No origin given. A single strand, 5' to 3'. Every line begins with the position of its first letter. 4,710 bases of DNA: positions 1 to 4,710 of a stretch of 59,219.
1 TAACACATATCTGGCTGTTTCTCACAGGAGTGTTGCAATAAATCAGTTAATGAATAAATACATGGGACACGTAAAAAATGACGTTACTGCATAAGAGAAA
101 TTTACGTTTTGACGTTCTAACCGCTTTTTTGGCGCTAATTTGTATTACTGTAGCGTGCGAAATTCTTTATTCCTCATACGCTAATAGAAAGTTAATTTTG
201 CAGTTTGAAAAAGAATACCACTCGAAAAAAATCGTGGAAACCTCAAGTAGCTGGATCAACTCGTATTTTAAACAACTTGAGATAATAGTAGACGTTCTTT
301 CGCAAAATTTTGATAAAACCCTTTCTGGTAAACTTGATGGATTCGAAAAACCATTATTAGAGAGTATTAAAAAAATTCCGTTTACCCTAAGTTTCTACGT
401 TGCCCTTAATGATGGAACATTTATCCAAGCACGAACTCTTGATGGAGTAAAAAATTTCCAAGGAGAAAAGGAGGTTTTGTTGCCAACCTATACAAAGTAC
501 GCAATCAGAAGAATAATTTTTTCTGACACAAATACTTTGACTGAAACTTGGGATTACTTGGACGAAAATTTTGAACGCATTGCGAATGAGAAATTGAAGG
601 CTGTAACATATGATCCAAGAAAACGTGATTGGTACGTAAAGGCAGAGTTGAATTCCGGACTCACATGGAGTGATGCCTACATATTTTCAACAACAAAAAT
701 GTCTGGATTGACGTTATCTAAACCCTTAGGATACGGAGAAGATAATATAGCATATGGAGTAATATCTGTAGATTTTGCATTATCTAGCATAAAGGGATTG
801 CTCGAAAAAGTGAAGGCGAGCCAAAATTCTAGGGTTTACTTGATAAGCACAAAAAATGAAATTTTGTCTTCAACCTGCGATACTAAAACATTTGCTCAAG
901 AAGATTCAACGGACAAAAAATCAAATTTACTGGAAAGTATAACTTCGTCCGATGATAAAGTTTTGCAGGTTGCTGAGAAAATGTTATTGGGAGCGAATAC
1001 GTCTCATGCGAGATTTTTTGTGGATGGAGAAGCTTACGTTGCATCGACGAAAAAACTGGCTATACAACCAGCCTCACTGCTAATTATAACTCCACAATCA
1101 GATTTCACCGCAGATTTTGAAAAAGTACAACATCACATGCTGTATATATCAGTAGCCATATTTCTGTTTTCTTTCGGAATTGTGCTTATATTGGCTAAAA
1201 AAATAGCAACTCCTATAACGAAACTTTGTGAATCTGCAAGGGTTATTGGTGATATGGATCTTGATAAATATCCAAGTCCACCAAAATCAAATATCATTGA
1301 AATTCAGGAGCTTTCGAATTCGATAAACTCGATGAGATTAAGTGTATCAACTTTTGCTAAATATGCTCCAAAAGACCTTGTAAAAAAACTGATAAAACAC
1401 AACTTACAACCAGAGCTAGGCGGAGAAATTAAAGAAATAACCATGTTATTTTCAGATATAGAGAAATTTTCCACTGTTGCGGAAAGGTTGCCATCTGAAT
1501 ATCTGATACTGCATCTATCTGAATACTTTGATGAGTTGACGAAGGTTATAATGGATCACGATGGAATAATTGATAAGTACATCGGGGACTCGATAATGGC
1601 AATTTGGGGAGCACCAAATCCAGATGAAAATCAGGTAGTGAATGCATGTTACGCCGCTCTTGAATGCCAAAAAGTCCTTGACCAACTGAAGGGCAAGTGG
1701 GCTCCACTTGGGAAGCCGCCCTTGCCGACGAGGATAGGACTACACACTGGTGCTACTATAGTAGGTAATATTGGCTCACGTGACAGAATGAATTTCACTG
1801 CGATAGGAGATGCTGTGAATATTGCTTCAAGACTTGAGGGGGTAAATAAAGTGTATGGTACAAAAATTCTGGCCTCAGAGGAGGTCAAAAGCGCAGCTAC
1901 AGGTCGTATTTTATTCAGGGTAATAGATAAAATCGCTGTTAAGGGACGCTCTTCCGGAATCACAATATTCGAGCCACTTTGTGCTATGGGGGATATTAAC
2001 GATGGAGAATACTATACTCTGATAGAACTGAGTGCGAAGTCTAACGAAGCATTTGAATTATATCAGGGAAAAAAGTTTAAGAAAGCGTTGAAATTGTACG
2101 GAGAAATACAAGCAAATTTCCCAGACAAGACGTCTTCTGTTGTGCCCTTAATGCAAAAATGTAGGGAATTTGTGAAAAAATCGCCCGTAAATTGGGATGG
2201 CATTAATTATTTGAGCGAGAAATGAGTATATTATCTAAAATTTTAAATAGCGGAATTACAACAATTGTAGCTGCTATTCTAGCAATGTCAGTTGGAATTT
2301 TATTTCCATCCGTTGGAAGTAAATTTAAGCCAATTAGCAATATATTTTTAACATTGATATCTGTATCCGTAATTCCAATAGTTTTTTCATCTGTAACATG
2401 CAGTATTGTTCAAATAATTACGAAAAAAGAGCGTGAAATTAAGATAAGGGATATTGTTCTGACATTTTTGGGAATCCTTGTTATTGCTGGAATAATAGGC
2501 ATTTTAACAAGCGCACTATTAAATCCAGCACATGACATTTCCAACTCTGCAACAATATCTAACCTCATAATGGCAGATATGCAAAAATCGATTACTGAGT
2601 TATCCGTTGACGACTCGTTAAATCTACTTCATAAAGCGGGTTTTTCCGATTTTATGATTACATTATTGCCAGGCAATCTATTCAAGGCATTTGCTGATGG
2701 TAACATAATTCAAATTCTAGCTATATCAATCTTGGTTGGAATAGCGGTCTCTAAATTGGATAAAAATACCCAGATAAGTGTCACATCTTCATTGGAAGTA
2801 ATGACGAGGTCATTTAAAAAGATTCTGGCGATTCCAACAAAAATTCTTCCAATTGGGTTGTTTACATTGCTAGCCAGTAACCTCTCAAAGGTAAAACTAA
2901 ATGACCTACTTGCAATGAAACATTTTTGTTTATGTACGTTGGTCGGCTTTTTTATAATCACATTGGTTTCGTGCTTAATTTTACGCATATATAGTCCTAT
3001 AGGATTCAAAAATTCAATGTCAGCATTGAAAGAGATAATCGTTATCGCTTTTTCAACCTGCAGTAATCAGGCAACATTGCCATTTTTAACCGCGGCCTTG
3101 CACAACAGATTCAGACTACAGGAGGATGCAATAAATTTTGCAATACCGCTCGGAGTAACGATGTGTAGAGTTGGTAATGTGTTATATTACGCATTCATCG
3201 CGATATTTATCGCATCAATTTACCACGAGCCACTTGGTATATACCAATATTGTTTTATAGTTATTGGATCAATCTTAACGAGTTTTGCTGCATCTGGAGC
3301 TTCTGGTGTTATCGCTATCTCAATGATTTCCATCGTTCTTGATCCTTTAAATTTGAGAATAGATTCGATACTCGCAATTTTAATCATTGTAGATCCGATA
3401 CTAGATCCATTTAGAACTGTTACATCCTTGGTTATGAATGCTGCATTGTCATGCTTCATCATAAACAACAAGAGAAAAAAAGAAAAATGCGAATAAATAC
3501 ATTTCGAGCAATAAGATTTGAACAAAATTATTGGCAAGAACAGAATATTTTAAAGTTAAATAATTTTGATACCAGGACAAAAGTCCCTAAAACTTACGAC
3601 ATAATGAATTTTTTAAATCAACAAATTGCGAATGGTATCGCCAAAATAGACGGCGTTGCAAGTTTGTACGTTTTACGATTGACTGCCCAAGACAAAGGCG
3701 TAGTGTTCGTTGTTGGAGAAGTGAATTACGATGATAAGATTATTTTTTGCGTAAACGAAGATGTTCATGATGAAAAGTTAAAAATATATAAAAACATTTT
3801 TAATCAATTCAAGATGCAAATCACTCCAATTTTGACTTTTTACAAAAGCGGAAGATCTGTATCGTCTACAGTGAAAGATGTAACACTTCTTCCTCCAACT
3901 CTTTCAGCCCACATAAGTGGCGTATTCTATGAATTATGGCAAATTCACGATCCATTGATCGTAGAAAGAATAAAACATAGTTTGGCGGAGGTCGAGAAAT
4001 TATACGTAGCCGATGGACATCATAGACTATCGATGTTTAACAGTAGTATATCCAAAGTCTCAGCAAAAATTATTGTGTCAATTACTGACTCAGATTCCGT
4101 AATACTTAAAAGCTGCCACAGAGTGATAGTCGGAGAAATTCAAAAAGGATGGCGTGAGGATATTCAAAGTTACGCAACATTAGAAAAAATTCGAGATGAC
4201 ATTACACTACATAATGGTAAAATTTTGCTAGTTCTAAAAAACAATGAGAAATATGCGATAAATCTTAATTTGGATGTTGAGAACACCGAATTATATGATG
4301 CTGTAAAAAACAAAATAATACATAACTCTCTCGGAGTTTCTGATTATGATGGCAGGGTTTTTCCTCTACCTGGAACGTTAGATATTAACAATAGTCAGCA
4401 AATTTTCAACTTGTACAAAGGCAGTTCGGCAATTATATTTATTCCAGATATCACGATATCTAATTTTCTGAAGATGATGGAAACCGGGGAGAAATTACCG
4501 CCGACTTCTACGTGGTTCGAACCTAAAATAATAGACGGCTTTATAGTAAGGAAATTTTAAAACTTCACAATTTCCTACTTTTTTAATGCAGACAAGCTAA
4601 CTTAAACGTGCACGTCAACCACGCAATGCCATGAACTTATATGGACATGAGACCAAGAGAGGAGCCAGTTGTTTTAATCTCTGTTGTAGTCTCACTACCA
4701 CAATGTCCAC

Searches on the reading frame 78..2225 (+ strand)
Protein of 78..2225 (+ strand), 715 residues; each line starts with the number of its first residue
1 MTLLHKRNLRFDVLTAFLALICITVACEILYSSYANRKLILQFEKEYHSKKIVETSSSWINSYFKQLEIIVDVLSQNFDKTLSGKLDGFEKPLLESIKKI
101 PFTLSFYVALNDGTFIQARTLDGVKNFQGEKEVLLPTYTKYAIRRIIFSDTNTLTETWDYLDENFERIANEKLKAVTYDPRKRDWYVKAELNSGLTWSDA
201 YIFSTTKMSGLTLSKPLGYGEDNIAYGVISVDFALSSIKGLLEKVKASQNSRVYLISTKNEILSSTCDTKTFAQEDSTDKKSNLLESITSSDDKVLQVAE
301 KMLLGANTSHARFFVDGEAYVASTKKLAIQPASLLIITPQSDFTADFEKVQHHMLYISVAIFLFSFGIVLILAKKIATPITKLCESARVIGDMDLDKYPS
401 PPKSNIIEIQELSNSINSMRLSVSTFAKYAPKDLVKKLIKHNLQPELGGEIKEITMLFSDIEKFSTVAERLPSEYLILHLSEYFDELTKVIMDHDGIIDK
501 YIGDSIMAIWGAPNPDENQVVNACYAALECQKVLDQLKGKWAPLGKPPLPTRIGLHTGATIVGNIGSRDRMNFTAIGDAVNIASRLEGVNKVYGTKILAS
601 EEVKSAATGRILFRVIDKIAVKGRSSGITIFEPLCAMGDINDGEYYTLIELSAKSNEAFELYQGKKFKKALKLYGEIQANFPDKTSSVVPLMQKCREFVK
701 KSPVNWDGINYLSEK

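Call 29: search_protein_families(library=pfam, proteins=[window:78-2225:+])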
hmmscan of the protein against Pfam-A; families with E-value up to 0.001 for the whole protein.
window:78-2225:+ (715 aa): 3 families
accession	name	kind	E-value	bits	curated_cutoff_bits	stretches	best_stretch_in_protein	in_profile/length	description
PF00211.25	Guanylate_cyc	-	1.7e-19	70.6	21.9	1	451-628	6-177/183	Adenylate and Guanylate cyclase catalytic domain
PF22673.2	MCP-like_PDC_1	-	3.6e-09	37.5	27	1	162-239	37-112/113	Methyl-accepting chemotaxis protein-like, first PDC sensor domain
PF02743.24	dCache_1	-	2.7e-06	27.6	45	1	160-279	87-195/240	Cache domain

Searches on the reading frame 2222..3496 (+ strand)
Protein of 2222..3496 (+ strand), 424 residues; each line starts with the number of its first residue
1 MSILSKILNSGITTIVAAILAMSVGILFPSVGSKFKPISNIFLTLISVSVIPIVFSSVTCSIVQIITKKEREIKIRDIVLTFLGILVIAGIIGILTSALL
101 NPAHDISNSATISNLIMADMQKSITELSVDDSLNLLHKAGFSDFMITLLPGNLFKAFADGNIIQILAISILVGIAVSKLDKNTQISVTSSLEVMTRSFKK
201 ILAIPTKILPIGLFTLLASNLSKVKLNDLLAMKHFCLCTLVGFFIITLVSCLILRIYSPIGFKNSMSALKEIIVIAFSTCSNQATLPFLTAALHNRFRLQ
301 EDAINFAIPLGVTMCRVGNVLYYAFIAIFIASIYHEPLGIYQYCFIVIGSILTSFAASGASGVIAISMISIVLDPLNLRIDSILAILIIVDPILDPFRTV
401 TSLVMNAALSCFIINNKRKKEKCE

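Call 29: search_protein_families(library=pfam, proteins=[window:2222-3496:+])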
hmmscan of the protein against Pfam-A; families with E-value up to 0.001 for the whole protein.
window:2222-3496:+ (424 aa): 1 family
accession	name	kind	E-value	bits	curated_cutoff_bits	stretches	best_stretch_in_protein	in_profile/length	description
PF00375.23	SDF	-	1.9e-60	205.3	27.9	1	14-412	5-383/387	Sodium:dicarboxylate symporter family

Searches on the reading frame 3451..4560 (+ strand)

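Call 29: search_protein_families(library=pfam, proteins=[window:3451-4560:+])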
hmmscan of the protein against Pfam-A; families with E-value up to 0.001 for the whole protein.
window:3451-4560:+ (369 aa): 1 family
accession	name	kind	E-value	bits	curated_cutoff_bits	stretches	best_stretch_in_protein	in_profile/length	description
PF06245.16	DUF1015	-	8.1e-19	68.1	25.8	1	32-228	41-265/325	Protein of unknown function (DUF1015)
